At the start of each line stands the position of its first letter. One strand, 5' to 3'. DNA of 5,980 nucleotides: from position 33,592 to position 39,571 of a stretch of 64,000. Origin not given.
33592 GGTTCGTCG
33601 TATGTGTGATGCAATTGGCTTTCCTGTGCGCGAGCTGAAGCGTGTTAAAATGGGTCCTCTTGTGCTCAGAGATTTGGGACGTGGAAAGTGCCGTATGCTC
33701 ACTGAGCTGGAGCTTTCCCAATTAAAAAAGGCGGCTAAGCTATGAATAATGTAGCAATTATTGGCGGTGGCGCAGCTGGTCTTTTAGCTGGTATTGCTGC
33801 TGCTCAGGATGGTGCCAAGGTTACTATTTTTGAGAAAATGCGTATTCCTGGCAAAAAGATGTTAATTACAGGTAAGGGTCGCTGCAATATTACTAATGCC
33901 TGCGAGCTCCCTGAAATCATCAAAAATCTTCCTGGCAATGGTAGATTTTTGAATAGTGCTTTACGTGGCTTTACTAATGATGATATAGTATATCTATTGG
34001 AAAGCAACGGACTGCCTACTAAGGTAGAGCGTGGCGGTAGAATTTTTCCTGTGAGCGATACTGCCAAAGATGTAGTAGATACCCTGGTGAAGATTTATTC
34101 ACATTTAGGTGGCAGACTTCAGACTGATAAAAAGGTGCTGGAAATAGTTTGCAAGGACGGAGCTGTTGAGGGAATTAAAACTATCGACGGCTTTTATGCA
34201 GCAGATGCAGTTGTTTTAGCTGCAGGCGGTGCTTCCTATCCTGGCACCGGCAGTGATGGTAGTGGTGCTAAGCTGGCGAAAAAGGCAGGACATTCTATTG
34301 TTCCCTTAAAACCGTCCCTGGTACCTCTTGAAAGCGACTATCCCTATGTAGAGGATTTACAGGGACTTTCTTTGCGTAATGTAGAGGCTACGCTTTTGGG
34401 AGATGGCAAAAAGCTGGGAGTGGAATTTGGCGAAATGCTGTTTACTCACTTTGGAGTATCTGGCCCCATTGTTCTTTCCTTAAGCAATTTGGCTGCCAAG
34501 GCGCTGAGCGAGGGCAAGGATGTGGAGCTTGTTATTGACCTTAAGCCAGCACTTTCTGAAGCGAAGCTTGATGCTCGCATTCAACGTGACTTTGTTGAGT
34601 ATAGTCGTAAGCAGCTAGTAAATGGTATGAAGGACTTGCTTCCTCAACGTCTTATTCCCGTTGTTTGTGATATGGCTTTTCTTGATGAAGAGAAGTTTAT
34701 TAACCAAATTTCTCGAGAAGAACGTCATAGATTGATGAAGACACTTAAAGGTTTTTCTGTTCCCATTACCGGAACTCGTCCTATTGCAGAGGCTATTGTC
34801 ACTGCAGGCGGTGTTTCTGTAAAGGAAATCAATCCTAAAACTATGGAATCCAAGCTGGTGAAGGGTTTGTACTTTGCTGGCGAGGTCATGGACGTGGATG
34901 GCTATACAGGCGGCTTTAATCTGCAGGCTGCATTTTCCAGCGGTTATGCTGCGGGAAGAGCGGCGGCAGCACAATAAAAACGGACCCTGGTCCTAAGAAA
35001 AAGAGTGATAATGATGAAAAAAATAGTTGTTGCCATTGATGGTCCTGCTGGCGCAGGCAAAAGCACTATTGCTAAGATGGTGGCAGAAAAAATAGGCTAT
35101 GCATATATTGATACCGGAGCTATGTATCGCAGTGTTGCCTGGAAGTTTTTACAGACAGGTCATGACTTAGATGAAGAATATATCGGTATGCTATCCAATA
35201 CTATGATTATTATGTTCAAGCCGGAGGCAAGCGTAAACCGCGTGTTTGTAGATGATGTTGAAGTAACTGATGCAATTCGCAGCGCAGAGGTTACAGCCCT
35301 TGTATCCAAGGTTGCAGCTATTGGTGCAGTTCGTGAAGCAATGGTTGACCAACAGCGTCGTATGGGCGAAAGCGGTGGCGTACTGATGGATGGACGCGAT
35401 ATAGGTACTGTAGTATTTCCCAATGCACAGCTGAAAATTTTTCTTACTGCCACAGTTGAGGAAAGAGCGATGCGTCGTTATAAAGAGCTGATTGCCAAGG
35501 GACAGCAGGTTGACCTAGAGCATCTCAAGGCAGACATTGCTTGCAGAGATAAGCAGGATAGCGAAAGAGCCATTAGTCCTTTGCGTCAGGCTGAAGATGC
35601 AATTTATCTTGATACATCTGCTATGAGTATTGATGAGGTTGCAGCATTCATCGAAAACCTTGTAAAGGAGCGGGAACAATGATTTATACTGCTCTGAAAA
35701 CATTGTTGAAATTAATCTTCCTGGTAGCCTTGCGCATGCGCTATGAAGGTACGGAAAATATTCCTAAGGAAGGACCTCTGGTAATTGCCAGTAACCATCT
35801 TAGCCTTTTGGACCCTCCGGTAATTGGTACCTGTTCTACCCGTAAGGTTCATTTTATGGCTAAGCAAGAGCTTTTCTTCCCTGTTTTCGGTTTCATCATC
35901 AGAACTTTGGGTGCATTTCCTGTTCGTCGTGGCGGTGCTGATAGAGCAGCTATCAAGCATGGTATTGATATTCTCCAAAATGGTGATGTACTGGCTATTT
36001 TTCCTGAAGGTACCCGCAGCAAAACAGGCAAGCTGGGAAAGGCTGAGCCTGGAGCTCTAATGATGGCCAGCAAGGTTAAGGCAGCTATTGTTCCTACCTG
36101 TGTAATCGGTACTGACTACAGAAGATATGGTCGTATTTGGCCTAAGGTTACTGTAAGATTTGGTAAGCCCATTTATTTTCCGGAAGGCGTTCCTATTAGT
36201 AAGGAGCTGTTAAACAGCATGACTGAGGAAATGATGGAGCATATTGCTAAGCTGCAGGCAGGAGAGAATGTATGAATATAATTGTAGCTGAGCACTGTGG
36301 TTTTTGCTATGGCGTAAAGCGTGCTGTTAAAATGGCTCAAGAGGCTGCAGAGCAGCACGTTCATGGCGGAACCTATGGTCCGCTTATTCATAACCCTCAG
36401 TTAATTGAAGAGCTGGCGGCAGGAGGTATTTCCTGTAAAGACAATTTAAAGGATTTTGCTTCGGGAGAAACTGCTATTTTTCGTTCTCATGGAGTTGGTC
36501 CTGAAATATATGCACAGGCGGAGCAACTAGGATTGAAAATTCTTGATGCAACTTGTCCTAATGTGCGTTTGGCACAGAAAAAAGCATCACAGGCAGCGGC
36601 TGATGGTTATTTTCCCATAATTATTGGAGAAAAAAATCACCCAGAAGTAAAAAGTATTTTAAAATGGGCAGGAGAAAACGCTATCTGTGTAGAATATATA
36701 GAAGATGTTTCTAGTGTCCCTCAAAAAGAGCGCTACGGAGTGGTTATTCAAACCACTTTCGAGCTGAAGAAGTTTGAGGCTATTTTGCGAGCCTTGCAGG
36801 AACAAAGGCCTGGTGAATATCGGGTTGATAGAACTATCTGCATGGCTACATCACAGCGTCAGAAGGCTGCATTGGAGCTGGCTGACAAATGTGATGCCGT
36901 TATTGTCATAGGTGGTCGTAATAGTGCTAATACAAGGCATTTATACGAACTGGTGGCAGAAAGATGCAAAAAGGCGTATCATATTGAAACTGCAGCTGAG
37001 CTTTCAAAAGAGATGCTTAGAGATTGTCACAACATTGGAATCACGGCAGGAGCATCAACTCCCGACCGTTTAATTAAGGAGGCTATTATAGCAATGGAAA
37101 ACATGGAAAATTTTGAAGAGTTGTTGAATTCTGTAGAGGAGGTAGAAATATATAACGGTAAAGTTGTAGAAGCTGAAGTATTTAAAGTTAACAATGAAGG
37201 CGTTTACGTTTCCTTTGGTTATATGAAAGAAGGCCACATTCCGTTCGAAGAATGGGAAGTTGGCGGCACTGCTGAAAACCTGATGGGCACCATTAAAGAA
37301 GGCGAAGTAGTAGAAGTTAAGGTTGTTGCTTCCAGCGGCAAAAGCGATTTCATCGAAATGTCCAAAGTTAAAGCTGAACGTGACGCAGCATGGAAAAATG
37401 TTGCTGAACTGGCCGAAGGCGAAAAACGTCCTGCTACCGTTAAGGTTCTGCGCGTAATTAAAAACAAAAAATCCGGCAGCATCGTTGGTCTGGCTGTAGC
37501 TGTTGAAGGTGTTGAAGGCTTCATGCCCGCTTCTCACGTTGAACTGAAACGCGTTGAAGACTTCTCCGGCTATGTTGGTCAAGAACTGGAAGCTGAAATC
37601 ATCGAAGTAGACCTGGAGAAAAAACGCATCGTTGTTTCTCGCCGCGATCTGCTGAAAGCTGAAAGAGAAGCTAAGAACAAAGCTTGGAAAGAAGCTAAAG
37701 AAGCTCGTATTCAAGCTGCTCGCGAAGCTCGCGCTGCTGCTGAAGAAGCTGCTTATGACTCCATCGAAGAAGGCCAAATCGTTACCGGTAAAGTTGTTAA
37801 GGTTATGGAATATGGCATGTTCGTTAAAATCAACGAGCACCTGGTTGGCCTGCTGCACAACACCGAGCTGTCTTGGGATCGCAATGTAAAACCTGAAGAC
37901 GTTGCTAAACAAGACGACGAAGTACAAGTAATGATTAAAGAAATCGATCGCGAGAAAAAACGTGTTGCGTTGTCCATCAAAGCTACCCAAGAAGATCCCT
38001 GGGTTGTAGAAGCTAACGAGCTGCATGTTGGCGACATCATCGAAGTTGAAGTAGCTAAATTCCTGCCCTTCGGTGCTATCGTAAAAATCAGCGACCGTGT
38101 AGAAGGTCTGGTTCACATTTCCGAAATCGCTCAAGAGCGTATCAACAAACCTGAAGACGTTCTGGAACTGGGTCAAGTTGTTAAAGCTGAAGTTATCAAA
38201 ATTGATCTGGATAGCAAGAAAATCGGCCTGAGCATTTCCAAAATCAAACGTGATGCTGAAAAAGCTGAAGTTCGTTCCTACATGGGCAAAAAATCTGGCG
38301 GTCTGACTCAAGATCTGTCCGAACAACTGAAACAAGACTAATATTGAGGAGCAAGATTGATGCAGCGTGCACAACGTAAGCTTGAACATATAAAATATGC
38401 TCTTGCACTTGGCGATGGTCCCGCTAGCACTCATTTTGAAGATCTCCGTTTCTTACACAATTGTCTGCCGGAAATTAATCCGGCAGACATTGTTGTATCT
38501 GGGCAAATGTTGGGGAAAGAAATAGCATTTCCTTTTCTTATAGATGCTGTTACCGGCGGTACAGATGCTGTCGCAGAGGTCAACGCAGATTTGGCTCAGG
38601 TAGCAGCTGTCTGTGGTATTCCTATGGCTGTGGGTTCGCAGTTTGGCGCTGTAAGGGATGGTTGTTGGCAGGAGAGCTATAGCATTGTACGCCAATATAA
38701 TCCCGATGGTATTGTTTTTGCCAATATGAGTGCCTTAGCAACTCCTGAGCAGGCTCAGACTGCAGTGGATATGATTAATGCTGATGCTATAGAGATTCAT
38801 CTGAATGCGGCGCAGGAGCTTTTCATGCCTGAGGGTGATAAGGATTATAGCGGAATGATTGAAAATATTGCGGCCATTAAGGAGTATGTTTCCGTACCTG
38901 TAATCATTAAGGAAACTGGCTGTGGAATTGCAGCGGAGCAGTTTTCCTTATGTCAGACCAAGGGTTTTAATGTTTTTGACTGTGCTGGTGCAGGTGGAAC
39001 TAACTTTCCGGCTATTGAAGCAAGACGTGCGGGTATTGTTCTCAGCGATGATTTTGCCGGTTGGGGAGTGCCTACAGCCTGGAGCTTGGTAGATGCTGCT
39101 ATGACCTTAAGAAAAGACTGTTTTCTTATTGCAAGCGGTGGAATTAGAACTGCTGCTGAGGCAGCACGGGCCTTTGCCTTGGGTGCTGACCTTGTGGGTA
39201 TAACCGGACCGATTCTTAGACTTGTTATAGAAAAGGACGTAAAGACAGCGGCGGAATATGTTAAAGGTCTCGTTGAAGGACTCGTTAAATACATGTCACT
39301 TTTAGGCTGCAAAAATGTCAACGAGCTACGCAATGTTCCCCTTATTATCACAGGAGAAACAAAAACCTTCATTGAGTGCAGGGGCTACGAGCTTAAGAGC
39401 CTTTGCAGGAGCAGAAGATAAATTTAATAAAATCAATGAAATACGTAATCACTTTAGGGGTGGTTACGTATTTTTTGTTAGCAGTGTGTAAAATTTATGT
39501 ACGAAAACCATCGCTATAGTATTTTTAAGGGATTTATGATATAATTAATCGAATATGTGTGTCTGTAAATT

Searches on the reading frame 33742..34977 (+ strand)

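Call 62: search_protein_families(library=pfam, proteins=[window:33742-34977:+], max_evalue=0.000001)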
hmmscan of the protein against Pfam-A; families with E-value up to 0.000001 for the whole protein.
window:33742-34977:+ (411 aa): 7 families
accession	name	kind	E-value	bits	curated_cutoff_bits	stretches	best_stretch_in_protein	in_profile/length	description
PF03486.20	HI0933_like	-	2e-86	289.9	50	1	3-406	2-243/244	HI0933-like protein Rossmann domain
PF22780.1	HI0933_like_1st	-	2.2e-42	145.1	27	1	190-353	1-165/165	HI0933-like protein barrel and H2TH domain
PF00890.30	FAD_binding_2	-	9.9e-13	48.5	20.4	0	4-33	2-31/414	FAD binding domain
PF01266.30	DAO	-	8.2e-11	42.5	27.9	0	4-37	2-35/353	FAD dependent oxidoreductase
PF01134.28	GIDA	-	1.3e-09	38.1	22.1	0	322-410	307-385/391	Glucose inhibited division protein A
PF07992.20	Pyr_redox_2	-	6.6e-08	32.8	26.1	1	3-166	2-112/291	Pyridine nucleotide-disulphide oxidoreductase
PF13738.12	Pyr_redox_3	-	2.1e-07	31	30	0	6-35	2-32/305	Pyridine nucleotide-disulphide oxidoreductase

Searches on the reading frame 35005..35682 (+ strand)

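Call 91: search_protein_families(library=pfam, proteins=[window:35005-35682:+], max_evalue=0.00001)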
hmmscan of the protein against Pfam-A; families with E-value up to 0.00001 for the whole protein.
window:35005-35682:+ (225 aa): 3 families
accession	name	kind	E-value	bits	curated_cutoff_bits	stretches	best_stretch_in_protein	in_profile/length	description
PF02224.24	Cytidylate_kin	-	3.2e-74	249.7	26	1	9-221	1-210/211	Cytidylate kinase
PF13189.12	Cytidylate_kin2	-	3.9e-08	34.1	28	1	8-183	1-148/176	Cytidylate kinase-like family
PF13207.12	AAA_17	-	3.4e-06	27.8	27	0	13-45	2-34/136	AAA domain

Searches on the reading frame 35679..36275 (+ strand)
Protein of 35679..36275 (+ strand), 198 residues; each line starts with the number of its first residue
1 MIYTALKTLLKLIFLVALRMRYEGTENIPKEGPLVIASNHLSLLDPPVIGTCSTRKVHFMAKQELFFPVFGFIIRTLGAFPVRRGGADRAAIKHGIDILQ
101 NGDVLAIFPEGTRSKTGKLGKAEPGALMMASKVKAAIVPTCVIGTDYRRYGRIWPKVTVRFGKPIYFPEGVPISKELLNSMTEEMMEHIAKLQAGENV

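Call 91: search_protein_families(library=pfam, proteins=[window:35679-36275:+], max_evalue=0.00001)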
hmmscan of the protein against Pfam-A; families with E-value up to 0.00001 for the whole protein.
window:35679-36275:+ (198 aa): 1 family
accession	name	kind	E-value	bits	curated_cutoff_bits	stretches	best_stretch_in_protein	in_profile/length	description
PF01553.26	Acyltransferase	-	1.6e-29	102.8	23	1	20-142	2-131/132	Acyltransferase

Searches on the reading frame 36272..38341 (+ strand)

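Call 62: search_protein_families(library=pfam, proteins=[window:36272-38341:+], max_evalue=0.000001)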
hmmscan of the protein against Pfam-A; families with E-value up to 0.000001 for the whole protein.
window:36272-38341:+ (689 aa): 4 families
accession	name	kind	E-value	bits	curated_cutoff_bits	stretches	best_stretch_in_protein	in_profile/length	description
PF02401.23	LYTB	-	3.4e-87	292.6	24.5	1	3-275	1-266/267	LytB protein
PF00575.29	S1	-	6.2e-45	151.9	22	3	498-570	2-74/74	S1 RNA binding domain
PF23459.1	S1_RRP5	-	2.6e-14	53.9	27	0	498-568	1-71/72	RRP5 S1 domain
PF21710.3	Spt6_S1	-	5.2e-13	49.5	27.5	1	582-657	12-88/91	Spt6, S1/OB domain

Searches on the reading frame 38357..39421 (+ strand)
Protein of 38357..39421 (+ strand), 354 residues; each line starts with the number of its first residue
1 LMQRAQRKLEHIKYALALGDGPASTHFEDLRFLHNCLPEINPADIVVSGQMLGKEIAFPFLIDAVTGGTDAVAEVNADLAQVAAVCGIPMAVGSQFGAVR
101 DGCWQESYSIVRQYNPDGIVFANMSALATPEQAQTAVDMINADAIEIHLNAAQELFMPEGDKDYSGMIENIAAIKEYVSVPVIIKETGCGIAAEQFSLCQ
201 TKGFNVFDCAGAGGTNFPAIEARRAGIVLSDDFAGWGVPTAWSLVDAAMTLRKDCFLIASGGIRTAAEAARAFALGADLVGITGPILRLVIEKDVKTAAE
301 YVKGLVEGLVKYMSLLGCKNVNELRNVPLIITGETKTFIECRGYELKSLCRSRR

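Call 62: search_protein_families(library=pfam, proteins=[window:38357-39421:+], max_evalue=0.000001)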
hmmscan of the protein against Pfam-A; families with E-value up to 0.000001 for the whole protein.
window:38357-39421:+ (354 aa): 1 family
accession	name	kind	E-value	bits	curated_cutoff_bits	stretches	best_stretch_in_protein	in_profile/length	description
PF01070.24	FMN_dh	-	1.3e-15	57.8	24.9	1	238-325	257-344/350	FMN-dependent dehydrogenase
